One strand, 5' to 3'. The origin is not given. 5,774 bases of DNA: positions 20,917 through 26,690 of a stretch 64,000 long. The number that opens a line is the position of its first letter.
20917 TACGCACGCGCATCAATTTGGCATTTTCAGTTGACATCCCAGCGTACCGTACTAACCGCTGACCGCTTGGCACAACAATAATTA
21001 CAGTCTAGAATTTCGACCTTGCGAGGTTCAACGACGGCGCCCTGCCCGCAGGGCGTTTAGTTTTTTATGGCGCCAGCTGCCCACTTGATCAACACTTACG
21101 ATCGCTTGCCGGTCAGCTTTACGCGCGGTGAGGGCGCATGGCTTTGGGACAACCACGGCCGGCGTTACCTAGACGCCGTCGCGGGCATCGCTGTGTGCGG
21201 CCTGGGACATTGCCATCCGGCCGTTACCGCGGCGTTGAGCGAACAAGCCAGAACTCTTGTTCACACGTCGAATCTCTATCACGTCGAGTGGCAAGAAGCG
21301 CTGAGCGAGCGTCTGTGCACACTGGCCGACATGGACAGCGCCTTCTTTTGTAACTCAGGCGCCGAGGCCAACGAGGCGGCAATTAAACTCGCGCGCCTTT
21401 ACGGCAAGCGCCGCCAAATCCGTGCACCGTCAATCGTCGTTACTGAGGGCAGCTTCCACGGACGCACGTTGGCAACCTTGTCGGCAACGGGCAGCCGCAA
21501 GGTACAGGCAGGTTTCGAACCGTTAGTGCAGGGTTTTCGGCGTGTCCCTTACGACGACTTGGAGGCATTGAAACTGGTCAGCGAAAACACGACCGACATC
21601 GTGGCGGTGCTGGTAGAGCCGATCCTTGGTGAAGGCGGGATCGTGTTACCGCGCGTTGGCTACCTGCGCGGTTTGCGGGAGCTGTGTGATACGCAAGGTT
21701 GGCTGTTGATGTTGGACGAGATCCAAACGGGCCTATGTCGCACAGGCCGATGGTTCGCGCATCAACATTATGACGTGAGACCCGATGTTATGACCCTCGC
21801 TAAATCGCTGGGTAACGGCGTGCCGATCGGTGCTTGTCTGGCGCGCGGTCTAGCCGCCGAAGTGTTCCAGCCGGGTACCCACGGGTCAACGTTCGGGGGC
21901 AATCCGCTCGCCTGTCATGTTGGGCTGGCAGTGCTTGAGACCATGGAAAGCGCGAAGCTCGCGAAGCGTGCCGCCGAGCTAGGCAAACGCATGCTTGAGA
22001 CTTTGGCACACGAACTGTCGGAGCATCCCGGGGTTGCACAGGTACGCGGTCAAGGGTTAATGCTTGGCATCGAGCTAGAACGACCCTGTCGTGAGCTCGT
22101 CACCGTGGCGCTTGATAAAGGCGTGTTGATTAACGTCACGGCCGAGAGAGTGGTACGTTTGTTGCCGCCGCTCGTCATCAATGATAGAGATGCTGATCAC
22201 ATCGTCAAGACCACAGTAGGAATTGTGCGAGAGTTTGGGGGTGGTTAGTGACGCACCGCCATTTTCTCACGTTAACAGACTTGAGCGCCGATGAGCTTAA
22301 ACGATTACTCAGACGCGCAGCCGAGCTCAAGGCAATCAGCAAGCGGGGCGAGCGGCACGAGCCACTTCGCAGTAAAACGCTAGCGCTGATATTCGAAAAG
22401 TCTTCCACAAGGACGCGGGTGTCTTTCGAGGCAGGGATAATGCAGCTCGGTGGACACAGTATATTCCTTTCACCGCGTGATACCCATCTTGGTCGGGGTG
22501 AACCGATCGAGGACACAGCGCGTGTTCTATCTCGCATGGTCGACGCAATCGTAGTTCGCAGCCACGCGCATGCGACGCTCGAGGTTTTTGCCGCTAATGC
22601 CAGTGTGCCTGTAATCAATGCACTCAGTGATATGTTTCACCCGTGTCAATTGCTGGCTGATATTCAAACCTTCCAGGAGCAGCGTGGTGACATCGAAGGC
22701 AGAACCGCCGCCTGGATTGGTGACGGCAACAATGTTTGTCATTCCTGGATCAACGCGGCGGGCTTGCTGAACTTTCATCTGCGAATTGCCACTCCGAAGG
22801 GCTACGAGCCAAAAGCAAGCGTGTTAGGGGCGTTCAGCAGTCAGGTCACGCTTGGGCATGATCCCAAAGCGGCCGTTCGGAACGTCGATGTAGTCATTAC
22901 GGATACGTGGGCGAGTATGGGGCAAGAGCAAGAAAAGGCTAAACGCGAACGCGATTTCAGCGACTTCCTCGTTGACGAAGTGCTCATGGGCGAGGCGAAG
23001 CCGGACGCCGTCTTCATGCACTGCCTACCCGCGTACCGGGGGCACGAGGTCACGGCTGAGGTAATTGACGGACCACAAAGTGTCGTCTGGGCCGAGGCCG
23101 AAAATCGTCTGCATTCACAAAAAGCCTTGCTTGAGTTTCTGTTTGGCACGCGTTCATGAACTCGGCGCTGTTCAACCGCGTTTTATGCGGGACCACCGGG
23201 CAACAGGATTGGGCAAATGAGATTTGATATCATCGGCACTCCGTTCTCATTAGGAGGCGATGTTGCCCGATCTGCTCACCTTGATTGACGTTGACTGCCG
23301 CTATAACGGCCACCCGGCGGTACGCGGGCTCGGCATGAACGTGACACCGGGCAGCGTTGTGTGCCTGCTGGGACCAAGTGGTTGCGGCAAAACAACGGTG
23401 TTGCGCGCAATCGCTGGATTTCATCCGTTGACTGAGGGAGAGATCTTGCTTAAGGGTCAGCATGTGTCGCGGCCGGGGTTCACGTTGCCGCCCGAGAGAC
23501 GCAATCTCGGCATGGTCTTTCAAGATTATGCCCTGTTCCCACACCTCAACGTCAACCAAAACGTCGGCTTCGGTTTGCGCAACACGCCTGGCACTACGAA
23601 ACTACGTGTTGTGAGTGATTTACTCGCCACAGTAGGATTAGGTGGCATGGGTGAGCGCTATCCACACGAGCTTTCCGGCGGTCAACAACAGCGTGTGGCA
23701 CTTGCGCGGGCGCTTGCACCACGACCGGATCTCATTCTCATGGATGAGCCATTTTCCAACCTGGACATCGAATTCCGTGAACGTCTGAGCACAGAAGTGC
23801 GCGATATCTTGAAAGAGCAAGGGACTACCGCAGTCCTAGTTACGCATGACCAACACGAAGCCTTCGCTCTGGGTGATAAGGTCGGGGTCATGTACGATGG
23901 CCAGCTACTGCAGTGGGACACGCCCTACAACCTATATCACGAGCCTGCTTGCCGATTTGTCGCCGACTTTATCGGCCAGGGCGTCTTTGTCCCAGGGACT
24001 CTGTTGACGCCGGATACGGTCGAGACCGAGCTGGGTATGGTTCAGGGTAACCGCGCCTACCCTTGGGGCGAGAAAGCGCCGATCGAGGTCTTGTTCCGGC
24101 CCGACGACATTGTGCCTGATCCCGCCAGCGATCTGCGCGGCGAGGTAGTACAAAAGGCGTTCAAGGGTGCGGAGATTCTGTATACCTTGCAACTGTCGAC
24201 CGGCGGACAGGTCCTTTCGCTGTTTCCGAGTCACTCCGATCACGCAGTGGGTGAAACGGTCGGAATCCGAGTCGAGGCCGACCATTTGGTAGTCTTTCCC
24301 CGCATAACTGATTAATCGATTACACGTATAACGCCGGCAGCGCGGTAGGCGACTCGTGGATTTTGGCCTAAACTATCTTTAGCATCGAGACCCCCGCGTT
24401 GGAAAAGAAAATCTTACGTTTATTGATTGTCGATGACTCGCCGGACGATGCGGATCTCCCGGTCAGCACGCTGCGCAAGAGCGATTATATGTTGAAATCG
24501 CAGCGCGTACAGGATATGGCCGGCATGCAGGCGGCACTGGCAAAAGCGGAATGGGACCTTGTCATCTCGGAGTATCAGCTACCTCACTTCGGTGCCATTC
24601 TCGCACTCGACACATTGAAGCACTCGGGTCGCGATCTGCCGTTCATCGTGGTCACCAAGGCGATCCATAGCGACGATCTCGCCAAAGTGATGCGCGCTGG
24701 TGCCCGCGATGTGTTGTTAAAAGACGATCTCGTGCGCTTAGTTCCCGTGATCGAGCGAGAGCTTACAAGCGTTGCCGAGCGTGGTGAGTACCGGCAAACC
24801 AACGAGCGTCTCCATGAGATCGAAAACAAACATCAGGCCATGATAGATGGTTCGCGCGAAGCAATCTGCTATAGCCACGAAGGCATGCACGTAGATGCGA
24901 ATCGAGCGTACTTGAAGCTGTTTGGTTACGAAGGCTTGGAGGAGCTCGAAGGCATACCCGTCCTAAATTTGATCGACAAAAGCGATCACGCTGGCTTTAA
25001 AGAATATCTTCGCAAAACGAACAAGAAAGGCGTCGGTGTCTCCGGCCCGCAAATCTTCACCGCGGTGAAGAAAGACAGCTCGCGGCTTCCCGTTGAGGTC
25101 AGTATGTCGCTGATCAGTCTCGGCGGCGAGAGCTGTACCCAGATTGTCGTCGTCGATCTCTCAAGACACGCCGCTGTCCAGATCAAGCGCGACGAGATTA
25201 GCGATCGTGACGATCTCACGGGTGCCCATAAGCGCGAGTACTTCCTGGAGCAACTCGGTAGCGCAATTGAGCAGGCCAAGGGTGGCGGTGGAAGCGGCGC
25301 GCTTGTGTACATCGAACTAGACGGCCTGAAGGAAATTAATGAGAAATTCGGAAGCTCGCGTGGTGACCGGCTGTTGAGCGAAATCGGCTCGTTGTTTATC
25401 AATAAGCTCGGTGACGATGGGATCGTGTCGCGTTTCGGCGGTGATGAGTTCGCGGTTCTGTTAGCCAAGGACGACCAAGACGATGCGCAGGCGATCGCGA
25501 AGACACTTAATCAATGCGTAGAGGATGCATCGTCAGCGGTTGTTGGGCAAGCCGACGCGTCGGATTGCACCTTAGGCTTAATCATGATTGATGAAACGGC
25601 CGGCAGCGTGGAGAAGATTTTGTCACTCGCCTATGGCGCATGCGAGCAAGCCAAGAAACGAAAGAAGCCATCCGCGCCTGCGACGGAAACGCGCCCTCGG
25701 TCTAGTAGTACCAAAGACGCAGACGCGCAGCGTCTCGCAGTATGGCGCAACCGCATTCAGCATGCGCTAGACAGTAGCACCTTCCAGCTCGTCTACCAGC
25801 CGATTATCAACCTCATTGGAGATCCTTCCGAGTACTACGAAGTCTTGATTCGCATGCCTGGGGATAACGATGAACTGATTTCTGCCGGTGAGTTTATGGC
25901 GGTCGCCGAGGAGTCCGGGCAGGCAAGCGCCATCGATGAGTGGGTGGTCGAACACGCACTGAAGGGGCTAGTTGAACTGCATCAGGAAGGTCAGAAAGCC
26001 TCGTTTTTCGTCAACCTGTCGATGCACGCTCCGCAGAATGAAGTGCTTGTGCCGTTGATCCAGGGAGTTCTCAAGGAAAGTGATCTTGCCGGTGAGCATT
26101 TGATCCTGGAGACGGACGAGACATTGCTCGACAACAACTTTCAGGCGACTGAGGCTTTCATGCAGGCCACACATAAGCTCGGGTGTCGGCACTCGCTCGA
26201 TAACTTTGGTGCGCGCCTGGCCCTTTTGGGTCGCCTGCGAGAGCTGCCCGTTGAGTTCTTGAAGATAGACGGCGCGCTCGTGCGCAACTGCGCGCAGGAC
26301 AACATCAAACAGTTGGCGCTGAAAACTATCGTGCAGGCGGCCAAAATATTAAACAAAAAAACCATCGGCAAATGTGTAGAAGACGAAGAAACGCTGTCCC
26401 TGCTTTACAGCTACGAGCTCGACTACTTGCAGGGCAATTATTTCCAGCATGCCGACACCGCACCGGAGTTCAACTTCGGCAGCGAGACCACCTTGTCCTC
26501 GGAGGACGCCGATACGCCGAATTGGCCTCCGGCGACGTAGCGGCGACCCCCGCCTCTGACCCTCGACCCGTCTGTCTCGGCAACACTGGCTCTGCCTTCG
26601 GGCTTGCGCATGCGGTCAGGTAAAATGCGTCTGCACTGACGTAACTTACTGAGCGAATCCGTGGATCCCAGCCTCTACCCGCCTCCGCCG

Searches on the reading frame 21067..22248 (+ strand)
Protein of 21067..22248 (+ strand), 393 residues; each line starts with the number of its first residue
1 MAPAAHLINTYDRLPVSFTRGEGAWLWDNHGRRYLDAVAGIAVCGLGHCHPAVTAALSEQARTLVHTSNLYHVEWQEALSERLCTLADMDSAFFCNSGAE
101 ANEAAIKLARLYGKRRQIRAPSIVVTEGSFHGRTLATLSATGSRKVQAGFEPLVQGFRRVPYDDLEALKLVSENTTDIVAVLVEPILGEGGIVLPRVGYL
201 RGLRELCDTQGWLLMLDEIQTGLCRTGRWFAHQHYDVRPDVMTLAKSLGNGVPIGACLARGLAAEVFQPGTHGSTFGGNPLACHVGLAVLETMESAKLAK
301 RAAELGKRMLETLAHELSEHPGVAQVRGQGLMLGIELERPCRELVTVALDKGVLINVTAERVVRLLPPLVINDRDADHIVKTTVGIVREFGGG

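Call 100: search_protein_families(library=pfam, proteins=[window:21067-22248:+], max_evalue=1e-8)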
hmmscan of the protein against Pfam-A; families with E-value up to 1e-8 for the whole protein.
window:21067-22248:+ (393 aa): 1 family
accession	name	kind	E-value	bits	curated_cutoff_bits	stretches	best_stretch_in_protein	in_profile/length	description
PF00202.27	Aminotran_3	-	5.2e-118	394.7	30.5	1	11-382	6-398/403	Aminotransferase class-III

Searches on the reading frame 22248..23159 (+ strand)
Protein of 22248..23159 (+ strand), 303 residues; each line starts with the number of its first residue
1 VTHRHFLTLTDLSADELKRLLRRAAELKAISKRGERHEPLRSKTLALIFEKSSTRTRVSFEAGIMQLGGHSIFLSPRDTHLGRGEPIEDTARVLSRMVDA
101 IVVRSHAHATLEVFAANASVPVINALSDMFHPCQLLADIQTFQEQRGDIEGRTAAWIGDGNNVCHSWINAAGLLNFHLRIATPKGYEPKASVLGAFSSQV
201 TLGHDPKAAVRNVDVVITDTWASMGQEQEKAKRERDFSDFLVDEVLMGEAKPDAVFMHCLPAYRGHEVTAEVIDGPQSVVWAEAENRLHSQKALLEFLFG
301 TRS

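Call 101: search_protein_families(library=pfam, proteins=[window:22248-23159:+], max_evalue=1e-8)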
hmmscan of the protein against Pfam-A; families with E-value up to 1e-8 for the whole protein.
window:22248-23159:+ (303 aa): 2 families
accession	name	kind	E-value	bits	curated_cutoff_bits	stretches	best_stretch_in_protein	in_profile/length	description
PF00185.30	OTCace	-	1.3e-52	178.5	29.4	1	151-297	2-156/157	Aspartate/ornithine carbamoyltransferase, Asp/Orn binding domain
PF02729.26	OTCace_N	-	1.3e-52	178.2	29.9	1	4-144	1-148/148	Aspartate/ornithine carbamoyltransferase, carbamoyl-P binding domain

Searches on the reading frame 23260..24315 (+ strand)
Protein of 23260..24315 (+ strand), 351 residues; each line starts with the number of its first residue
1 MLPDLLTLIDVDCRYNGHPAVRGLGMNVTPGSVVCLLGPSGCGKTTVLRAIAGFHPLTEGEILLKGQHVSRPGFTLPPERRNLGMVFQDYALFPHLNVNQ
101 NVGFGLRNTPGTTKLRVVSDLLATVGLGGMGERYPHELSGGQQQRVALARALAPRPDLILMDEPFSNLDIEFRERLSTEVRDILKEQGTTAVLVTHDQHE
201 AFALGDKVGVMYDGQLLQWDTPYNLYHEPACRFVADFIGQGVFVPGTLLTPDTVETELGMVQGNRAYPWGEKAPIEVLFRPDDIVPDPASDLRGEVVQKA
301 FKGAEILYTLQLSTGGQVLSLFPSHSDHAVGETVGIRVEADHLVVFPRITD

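Call 101: search_protein_families(library=pfam, proteins=[window:23260-24315:+], max_evalue=1e-8)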
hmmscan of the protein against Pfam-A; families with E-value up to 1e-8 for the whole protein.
window:23260-24315:+ (351 aa): 3 families
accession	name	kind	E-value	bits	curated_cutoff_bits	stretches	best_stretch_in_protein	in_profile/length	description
PF00005.33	ABC_tran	-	4.2e-34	118.5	25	1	22-165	2-136/137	ABC transporter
PF08402.16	TOBE_2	-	9.7e-14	51.7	21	1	280-346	4-76/76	TOBE domain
PF13304.12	AAA_21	-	2.3e-10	41.5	27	0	127-197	227-299/304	AAA domain, putative AbiEii toxin, Type IV TA system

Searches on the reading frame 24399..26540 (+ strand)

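Call 101: search_protein_families(library=pfam, proteins=[window:24399-26540:+], max_evalue=1e-8)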
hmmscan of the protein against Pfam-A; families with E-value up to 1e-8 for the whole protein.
window:24399-26540:+ (713 aa): 3 families
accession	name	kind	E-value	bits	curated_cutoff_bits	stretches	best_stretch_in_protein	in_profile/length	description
PF00563.25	EAL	-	1.7e-50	172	31.3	1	451-684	2-235/236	EAL domain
PF00990.26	GGDEF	-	2.3e-26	92.9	23.8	1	269-423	2-159/161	Diguanylate cyclase, GGDEF domain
PF00072.30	Response_reg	-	3e-11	43.9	30.2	1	9-112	2-104/111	Response regulator receiver domain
